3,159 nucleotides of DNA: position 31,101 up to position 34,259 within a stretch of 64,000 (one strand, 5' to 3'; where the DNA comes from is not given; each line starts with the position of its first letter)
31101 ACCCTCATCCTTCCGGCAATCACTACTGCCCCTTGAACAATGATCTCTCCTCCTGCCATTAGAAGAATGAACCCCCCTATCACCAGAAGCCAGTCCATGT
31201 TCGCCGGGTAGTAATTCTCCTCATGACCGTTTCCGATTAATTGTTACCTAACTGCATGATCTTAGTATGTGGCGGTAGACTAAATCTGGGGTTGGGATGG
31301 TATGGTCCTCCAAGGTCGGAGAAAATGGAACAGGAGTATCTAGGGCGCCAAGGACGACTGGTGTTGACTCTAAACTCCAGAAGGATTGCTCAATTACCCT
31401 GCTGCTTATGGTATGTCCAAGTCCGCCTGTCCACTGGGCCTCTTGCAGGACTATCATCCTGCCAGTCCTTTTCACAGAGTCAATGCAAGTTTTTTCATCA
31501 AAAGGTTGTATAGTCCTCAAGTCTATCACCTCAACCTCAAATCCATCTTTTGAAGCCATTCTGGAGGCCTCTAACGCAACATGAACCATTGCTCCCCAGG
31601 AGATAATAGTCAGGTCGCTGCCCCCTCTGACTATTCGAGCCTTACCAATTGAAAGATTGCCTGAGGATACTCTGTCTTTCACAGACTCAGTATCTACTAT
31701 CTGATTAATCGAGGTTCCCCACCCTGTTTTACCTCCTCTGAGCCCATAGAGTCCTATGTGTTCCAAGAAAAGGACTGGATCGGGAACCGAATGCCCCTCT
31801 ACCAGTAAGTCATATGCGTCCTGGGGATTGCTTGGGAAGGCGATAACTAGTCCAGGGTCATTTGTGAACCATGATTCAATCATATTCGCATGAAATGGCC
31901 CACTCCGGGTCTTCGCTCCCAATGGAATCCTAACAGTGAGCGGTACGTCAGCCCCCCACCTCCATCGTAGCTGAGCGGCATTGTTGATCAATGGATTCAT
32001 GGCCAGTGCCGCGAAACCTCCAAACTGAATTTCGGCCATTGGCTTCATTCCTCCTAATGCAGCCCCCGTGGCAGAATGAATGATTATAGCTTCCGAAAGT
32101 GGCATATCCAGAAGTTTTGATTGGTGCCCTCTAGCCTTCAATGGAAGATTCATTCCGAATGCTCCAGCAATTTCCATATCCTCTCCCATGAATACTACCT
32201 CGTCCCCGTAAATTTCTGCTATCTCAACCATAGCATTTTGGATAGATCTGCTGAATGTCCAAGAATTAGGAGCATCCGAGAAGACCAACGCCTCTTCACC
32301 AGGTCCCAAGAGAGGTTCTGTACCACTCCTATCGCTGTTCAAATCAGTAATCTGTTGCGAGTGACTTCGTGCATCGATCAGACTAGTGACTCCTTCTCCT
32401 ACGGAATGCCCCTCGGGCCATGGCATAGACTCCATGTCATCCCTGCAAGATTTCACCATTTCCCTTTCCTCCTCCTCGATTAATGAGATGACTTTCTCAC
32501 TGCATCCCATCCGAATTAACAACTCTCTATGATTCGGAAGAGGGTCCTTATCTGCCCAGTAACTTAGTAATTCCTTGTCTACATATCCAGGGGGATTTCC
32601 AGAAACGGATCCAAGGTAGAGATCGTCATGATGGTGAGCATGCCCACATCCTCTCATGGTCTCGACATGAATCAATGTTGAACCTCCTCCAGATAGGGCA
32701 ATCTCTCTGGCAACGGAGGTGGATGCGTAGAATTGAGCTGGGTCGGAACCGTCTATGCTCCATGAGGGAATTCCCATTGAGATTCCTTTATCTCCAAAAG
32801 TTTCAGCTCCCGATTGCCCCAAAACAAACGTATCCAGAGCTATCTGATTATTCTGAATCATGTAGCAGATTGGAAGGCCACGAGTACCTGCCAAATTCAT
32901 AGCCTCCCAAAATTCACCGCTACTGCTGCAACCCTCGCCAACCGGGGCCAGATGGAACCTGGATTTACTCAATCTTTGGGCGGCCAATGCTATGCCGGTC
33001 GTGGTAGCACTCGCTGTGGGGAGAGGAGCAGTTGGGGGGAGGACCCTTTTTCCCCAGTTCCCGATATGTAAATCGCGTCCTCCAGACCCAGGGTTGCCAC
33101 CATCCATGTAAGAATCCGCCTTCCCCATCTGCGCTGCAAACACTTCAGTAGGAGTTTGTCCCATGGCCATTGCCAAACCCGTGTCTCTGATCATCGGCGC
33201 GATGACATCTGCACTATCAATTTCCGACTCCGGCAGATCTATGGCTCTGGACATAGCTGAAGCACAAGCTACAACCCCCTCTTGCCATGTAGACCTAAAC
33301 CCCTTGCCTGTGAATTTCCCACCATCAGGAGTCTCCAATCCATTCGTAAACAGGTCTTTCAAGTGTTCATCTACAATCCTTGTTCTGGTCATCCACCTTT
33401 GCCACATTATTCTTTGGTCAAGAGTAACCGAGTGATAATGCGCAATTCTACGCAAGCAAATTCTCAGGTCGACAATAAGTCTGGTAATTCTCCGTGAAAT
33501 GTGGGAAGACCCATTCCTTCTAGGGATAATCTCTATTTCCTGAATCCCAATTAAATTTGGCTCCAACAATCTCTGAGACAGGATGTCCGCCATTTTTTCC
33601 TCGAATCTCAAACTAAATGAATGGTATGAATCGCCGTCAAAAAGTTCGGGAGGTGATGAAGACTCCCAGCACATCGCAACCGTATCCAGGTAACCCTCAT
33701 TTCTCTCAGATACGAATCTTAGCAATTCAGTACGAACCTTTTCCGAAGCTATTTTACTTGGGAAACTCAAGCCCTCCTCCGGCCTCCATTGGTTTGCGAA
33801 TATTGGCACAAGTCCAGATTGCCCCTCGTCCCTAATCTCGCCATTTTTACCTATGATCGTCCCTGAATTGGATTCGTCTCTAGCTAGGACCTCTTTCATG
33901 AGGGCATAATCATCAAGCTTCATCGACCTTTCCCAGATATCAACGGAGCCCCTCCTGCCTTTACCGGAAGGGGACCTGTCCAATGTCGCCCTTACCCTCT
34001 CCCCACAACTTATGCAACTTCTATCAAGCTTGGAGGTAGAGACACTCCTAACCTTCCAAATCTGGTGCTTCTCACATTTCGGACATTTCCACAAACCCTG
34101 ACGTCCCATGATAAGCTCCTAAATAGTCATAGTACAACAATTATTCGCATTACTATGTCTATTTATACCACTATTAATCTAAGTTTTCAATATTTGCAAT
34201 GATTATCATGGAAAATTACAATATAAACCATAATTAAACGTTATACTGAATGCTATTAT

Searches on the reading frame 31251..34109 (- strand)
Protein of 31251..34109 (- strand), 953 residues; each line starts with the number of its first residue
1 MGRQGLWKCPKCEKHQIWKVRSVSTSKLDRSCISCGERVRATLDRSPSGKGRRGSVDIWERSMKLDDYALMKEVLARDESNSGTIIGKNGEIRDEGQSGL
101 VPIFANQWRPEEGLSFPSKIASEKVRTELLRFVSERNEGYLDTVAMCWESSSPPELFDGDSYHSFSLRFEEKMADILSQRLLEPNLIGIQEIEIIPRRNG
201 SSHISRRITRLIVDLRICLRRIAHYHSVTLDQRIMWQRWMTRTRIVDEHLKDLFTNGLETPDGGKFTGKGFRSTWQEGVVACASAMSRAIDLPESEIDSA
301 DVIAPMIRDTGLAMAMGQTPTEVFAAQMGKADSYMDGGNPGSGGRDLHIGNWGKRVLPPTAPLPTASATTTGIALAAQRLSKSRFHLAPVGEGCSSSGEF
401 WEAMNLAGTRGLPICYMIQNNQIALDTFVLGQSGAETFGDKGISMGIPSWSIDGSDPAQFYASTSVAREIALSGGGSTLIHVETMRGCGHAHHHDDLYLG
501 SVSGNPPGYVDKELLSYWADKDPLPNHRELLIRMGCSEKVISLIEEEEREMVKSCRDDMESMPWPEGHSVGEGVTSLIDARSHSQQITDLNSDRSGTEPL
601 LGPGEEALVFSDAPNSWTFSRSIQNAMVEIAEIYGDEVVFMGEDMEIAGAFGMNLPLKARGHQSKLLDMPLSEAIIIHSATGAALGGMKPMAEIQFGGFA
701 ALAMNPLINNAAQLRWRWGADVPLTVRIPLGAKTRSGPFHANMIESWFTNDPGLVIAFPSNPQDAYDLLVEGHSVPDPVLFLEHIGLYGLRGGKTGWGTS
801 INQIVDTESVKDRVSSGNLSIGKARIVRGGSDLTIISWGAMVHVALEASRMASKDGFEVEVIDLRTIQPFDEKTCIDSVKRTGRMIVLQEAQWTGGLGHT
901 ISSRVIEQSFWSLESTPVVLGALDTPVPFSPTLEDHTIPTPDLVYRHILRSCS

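Call 27: search_protein_families(library=pfam, proteins=[window:31251-34109:-], max_evalue=0.001)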
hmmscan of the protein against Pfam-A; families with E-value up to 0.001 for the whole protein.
window:31251-34109:- (953 aa): 3 families
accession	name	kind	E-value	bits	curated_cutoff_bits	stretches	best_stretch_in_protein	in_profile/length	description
PF00676.26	E1_dh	-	8.4e-35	120.6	22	1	294-557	40-289/300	Dehydrogenase E1 component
PF02780.25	Transketolase_C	-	2.1e-33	115.3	25.9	1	822-942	1-122/124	Transketolase, C-terminal domain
PF02779.29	Transket_pyr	-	4.1e-17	62.8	27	1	621-788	7-172/174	Transketolase, pyrimidine binding domain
